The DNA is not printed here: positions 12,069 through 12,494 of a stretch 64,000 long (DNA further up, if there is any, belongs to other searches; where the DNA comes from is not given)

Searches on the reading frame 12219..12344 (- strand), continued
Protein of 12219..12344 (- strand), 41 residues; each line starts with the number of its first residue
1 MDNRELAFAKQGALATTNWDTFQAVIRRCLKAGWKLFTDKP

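Call 40: find_encoding_contigs(protein=P0244, flank=6000, max_places=2)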
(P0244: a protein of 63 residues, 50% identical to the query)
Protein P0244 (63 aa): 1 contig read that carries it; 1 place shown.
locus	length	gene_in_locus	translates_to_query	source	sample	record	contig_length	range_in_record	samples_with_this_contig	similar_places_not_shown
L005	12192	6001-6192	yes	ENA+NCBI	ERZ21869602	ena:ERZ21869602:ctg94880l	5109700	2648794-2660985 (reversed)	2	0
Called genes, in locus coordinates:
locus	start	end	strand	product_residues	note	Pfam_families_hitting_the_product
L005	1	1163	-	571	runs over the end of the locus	PF01266:DAO (faint), PF03486:HI0933_like (faint), PF07992:Pyr_redox_2, PF13738:Pyr_redox_3 (faint), PF00070:Pyr_redox, PF02852:Pyr_redox_dim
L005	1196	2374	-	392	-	PF07690:MFS_1, PF12832:MFS_1_like (faint), PF13347:MFS_2 (weak), PF00083:Sugar_tr (faint), PF07690:MFS_1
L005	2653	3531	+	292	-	PF00892:EamA, PF06027:SLC35F (weak), PF03151:TPT (faint), PF00892:EamA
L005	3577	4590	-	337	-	PF08240:ADH_N, PF00107:ADH_zinc_N, PF13602:ADH_zinc_N_2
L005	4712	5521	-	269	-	PF05853:BKACE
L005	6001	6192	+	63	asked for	-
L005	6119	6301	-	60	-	-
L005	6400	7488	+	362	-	PF00089:Trypsin (faint), PF13365:Trypsin_2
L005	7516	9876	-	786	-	PF02901:PFL-like, PF01228:Gly_radical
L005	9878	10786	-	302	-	PF13353:Fer4_12, PF04055:Radical_SAM, PF13237:Fer4_10, PF00037:Fer4 (weak), PF12800:Fer4_4 (faint), PF12838:Fer4_7, PF13187:Fer4_9 (weak), PF14697:Fer4_21 (weak), +2 more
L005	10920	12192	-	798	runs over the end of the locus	PF01935:DUF87 (weak), PF05872:HerA_C (faint)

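Call 41: find_encoding_contigs(protein=P0237, flank=6000, max_places=2)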
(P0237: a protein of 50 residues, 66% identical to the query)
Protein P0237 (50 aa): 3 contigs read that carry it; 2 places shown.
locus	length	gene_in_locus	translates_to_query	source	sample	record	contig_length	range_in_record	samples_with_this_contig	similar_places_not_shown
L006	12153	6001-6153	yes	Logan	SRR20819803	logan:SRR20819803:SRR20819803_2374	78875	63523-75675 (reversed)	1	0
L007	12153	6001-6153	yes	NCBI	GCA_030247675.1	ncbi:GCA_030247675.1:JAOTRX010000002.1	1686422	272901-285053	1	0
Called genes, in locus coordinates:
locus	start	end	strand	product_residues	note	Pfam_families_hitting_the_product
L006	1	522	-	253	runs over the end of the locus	PF06180:CbiK, PF01903:CbiX (weak)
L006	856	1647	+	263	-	PF02578:Cu-oxidase_4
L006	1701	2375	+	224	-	PF00072:Response_reg, PF00486:Trans_reg_C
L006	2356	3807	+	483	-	PF00512:HisKA, PF02518:HATPase_c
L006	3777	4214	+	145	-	-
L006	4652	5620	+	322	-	PF01379:Porphobil_deam, PF03900:Porphobil_deamC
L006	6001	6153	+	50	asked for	-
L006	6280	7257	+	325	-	PF01408:GFO_IDH_MocA, PF02894:GFO_IDH_MocA_C, PF22725:GFO_IDH_MocA_C3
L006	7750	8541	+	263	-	-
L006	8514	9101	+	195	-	-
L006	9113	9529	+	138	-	-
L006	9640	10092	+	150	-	PF13673:Acetyltransf_10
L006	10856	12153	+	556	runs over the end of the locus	-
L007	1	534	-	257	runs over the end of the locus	PF06180:CbiK, PF01903:CbiX (weak)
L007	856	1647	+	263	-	PF02578:Cu-oxidase_4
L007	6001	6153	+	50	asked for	-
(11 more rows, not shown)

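Call 42: find_encoding_contigs(protein=P0208, flank=6000, max_places=2)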
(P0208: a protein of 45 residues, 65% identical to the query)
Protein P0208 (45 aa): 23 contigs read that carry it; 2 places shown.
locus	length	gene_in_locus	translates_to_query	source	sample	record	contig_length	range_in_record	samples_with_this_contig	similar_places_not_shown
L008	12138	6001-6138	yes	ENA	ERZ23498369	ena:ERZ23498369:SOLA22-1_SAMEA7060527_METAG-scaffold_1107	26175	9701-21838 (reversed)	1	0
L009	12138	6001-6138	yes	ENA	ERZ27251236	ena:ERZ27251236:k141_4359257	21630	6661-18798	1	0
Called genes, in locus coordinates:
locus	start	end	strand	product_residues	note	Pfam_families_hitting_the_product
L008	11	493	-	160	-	PF01980:TrmO_N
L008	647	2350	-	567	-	PF01266:DAO (faint), PF03486:HI0933_like (faint), PF07992:Pyr_redox_2, PF00070:Pyr_redox, PF02852:Pyr_redox_dim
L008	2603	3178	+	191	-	-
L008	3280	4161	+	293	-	PF00892:EamA, PF03151:TPT (faint), PF00892:EamA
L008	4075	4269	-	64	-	-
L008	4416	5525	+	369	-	PF00202:Aminotran_3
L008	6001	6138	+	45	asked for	-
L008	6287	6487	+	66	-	-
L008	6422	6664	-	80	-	-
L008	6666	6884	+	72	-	-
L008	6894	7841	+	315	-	PF02558:ApbA, PF08546:ApbA_C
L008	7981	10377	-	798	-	PF01935:DUF87 (weak)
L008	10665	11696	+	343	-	PF02424:ApbE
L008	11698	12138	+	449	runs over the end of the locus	PF05896:NQRA_N, PF24836:NQRA_2nd, PF11973:NQRA_SLBB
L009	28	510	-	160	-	PF01980:TrmO_N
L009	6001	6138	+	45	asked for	-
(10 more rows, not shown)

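Call 44: find_encoding_contigs(protein=P0198, flank=6000, max_places=2)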
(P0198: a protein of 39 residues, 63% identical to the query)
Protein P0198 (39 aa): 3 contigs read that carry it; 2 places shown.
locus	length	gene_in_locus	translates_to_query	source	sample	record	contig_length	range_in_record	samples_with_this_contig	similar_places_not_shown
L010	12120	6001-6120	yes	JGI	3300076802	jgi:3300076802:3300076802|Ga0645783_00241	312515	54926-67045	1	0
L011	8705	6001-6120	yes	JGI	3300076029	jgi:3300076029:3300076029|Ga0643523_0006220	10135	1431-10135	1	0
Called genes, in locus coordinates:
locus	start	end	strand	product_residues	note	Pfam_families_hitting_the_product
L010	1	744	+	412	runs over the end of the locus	PF01053:Cys_Met_Meta_PP, PF01041:DegT_DnrJ_EryC1 (weak)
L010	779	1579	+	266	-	PF00899:ThiF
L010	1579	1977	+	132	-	PF14464:Prok-JAB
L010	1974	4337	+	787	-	PF03460:NIR_SIR_ferr, PF01077:NIR_SIR, PF01206:TusA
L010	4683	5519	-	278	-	PF12838:Fer4_7 (faint), PF14697:Fer4_21 (faint), PF00037:Fer4 (faint)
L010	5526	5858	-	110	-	-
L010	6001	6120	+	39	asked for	-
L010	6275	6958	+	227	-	-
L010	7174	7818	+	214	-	PF11172:DUF2959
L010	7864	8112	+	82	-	-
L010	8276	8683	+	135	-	PF12200:DUF3597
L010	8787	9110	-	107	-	PF04391:DUF533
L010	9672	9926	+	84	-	-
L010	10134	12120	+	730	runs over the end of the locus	PF00989:PAS, PF13188:PAS_8 (faint), PF13426:PAS_9, PF00989:PAS, PF08448:PAS_4, PF13426:PAS_9 (weak), PF02518:HATPase_c, PF00072:Response_reg, +1 more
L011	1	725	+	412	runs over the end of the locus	PF01053:Cys_Met_Meta_PP, PF01041:DegT_DnrJ_EryC1 (weak)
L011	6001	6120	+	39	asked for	-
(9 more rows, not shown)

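Call 45: find_encoding_contigs(protein=P0265, flank=6000, max_places=2)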
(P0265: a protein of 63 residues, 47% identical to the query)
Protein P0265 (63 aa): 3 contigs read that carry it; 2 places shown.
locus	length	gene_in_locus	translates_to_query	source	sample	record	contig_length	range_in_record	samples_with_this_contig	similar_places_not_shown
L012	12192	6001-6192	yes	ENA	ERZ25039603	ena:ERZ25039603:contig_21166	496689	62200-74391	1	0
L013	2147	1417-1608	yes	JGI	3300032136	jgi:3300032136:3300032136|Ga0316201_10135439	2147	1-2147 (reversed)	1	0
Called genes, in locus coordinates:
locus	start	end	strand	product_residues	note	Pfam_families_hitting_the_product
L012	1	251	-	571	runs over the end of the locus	PF01266:DAO (faint), PF07992:Pyr_redox_2, PF00070:Pyr_redox, PF02852:Pyr_redox_dim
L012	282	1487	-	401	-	PF12832:MFS_1_like (faint), PF00083:Sugar_tr (faint), PF07690:MFS_1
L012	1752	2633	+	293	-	PF00892:EamA, PF06027:SLC35F (weak), PF00892:EamA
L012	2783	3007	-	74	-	PF07729:FCD (weak)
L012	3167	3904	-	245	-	PF01177:Asp_Glu_race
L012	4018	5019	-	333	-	PF00291:PALP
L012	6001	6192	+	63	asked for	-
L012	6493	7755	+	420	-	PF00089:Trypsin (faint), PF13365:Trypsin_2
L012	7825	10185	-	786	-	PF02901:PFL-like, PF01228:Gly_radical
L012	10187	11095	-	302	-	PF13353:Fer4_12 (faint), PF12838:Fer4_7, PF13237:Fer4_10, PF00037:Fer4 (weak), PF12800:Fer4_4 (faint), PF13187:Fer4_9 (weak), PF14697:Fer4_21 (weak), PF04055:Radical_SAM, +1 more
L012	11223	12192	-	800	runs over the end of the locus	PF01935:DUF87 (faint), PF05872:HerA_C (faint)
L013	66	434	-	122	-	PF00291:PALP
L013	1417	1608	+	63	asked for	-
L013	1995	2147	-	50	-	?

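Call 46: find_encoding_contigs(protein=P0191, flank=6000, max_places=2)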
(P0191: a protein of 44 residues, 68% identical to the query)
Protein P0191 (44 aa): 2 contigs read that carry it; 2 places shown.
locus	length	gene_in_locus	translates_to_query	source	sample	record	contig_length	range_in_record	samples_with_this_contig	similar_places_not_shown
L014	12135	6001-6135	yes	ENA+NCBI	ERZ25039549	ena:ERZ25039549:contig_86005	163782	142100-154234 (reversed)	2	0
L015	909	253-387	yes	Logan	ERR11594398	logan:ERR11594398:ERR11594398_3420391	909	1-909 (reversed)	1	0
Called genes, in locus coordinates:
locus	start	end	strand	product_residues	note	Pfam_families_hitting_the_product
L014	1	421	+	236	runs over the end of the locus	-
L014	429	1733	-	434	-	PF03109:ABC1, PF27536:UbiB_helical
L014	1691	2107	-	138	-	-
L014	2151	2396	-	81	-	PF08271:Zn_Ribbon_TF (faint)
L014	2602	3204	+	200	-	PF02525:Flavodoxin_2, PF03358:FMN_red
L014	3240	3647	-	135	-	PF01814:Hemerythrin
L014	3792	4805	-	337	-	PF01278:Omptin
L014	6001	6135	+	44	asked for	-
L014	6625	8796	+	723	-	PF00317:Ribonuc_red_lgN, PF02867:Ribonuc_red_lgC, PF12637:TSCPD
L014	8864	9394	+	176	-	PF02810:SEC-C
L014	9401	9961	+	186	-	PF04892:VanZ-LLP1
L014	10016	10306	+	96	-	-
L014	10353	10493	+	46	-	-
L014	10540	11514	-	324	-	PF00490:ALAD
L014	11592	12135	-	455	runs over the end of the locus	PF00072:Response_reg, PF00158:Sigma54_activat, PF14532:Sigma54_activ_2, PF07728:AAA_5, PF25601:AAA_lid_14, PF02954:HTH_8 (weak)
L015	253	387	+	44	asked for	-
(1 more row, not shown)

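Call 47: search_protein_families(library=ncbifam, proteins=[window:12222-12344:-, P0133, P0208, P0244, P0237, P0002], max_evalue=1)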
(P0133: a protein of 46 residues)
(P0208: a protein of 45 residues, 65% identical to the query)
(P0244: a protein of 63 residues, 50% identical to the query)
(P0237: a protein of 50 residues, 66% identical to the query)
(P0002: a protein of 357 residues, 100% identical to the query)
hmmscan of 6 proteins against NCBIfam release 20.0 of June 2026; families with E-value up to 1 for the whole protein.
seq(41 aa): 0 families

P0133 (46 aa): 0 families

P0208 (45 aa): 0 families

P0244 (63 aa): 0 families

P0237 (50 aa): 0 families

P0002 (357 aa): 1 family
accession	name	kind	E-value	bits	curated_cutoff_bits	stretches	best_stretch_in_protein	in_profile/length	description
NF047852.1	SiroCoChCbiK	equivalog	5e-27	95.1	400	1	79-355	4-257/261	sirohydrochlorin cobaltochelatase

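Call 48: search_solved_structures(query=A4, max_evalue=10, show_alignments=2)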
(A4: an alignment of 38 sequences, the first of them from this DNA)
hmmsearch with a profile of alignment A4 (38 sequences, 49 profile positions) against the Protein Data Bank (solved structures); distinct sequences matched with E-value up to 10: 8.
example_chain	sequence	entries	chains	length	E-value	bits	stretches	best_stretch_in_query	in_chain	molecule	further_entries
21vv_K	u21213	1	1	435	0.29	14.2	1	16-38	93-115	Actin-like protein 6A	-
7vdv_N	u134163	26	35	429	0.33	14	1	16-38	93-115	Actin-like protein 6A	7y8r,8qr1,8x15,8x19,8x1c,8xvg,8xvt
9uxb_C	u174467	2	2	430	0.33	14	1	16-38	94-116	Actin-like protein 6A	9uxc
6ltj_J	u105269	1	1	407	0.34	14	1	16-38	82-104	Actin-like protein 6A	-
9uxa_J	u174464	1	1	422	0.35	13.9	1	16-38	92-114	Actin-like protein 6A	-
8q9v_A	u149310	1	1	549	0.37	13.8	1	12-32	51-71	urocanate hydratase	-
8q9u_A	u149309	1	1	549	0.37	13.8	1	12-32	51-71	urocanate hydratase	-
6wvs_A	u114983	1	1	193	2.7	11.1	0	9-28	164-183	DeNovoTIM15 hyperstable de novo TIM barrel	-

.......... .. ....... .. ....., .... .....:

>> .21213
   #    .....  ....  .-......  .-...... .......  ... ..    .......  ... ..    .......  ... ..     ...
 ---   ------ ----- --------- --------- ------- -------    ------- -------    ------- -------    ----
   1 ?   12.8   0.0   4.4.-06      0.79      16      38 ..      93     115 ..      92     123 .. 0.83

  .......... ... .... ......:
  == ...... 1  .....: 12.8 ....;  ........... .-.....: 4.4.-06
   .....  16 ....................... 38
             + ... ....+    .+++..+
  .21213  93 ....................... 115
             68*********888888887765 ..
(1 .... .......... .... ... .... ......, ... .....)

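Call 52: list_cluster_members(proteins=[P0244, P0245, P0213, P0233, P0191, P0201, P0246, P0253, P0155, P0133])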
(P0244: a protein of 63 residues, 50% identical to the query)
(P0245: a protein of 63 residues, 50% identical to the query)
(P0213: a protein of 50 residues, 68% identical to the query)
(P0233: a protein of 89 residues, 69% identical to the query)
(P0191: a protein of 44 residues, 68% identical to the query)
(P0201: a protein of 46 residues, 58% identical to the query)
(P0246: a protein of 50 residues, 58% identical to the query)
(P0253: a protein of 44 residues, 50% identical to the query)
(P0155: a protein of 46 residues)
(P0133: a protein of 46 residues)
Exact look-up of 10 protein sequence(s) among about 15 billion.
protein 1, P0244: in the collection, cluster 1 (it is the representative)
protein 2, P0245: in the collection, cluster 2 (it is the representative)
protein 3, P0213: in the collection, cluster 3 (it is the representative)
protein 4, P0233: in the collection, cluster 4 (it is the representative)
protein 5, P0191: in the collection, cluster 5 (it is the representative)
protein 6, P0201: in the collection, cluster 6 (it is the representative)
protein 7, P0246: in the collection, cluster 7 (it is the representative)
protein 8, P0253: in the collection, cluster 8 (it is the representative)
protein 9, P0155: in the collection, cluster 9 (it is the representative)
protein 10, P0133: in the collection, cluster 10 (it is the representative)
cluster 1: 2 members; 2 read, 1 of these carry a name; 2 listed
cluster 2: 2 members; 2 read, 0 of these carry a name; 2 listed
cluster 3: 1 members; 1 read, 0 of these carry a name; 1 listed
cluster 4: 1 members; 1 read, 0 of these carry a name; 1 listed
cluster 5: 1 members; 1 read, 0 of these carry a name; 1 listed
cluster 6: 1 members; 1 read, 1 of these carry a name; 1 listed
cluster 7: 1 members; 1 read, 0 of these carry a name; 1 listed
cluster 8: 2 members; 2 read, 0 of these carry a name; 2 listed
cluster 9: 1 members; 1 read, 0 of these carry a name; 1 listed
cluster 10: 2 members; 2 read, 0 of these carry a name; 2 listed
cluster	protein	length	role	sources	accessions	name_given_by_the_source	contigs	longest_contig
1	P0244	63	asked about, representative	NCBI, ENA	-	-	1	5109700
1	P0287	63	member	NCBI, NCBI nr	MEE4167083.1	MAG: hypothetical protein V2I35_13860 [Desulfocapsaceae bacterium] | hypothetical protein [Desulfocapsaceae bacterium]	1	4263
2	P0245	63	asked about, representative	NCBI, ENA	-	-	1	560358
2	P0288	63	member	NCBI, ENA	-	-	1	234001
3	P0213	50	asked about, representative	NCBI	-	-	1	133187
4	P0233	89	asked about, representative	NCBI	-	-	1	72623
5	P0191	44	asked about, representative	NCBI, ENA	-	-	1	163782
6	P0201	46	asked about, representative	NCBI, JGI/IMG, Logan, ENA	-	hypothetical protein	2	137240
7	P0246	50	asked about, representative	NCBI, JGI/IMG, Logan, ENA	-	-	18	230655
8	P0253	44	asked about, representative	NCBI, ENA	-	-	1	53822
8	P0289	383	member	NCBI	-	-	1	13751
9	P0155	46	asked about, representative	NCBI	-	-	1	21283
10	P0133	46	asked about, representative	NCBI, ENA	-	-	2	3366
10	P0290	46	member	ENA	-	-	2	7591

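Call 67: predict_structure(alignment_id=A5)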
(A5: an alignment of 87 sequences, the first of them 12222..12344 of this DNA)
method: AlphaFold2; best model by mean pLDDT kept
length: 41 residues; sequences in the alignment: 87
mean_pLDDT: 73.0   pTM: 0.38
mean pLDDT of the five models: 73.0, 71.7, 71.5, 70.8, 68.6
residues with pLDDT >= 90: 0; 70-90: 30; 50-70: 9; < 50: 2
segments of 3 or more residues with pLDDT < 50: none
pLDDT, mean of each block of 10 residues (from residue 1): 79 77 80 58 48
secondary structure, 60 per line:
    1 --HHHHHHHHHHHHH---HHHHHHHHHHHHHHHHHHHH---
elements in order: H3-15 H19-38

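Call 68: find_encoding_contigs(protein=P0213, flank=6000, max_places=1)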
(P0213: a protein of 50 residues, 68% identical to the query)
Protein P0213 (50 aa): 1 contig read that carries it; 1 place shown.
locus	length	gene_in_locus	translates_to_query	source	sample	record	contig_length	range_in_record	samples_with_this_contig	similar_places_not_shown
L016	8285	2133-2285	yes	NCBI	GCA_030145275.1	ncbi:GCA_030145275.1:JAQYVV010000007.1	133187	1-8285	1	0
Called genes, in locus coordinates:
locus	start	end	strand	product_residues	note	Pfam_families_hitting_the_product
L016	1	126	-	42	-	?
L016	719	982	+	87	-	-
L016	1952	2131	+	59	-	-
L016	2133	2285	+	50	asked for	-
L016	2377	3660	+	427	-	PF01136:Peptidase_U32, PF16325:Peptidase_U32_C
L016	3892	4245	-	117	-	PF02699:YajC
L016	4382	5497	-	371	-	PF01702:TGT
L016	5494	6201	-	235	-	PF01138:RNase_PH, PF03725:RNase_PH_C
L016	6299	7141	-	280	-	PF00950:ABC-3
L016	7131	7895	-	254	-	PF02463:SMC_N, PF00005:ABC_tran, PF13304:AAA_21 (faint)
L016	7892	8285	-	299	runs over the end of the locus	PF01297:ZnuA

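Call 69: find_encoding_contigs(protein=P0201, flank=6000, max_places=1)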
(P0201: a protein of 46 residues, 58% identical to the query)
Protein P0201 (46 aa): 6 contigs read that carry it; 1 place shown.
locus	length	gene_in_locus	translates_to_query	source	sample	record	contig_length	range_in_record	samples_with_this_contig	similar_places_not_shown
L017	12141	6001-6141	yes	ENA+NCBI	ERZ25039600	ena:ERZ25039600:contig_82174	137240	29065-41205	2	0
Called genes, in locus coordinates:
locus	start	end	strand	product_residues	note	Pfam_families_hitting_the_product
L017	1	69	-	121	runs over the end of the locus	PF08821:CGGC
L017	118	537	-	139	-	PF01980:TrmO_N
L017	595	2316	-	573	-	PF01266:DAO (faint), PF07992:Pyr_redox_2, PF03486:HI0933_like (faint), PF00070:Pyr_redox, PF02852:Pyr_redox_dim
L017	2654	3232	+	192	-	-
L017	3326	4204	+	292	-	PF00892:EamA, PF03151:TPT (faint), PF00892:EamA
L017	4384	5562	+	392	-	PF00202:Aminotran_3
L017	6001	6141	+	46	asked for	-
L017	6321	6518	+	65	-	-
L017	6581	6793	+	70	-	-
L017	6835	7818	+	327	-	PF02558:ApbA, PF08546:ApbA_C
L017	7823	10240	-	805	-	PF01935:DUF87 (weak), PF05872:HerA_C (faint)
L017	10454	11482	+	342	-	PF02424:ApbE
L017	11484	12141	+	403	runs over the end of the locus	PF05896:NQRA_N, PF24836:NQRA_2nd, PF11973:NQRA_SLBB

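Call 70: find_encoding_contigs(protein=P0017, flank=6000, max_places=1)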
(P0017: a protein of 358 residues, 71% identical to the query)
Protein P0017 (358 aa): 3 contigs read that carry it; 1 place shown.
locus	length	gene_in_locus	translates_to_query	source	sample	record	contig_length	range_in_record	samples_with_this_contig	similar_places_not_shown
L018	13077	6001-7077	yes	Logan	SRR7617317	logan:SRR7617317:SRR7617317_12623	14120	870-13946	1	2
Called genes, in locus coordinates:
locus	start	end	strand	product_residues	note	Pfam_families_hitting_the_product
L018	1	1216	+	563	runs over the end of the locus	PF02463:SMC_N, PF13175:AAA_15 (faint), PF13476:AAA_23, PF13304:AAA_21 (faint)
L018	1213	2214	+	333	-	PF02568:ThiI (weak), PF18297:NFACT-R_2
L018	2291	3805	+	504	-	PF02310:B12-binding (faint)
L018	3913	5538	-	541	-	-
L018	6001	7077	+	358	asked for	PF06180:CbiK, PF01903:CbiX (faint)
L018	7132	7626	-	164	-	PF02915:Rubrerythrin, PF21349:RUBY_RBDX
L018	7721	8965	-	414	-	PF01566:Nramp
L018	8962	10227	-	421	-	PF05239:PRC (faint), PF14841:FliG_M (faint), PF03448:MgtE_N, PF00571:CBS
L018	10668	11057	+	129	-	PF00011:HSP20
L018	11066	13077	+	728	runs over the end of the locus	?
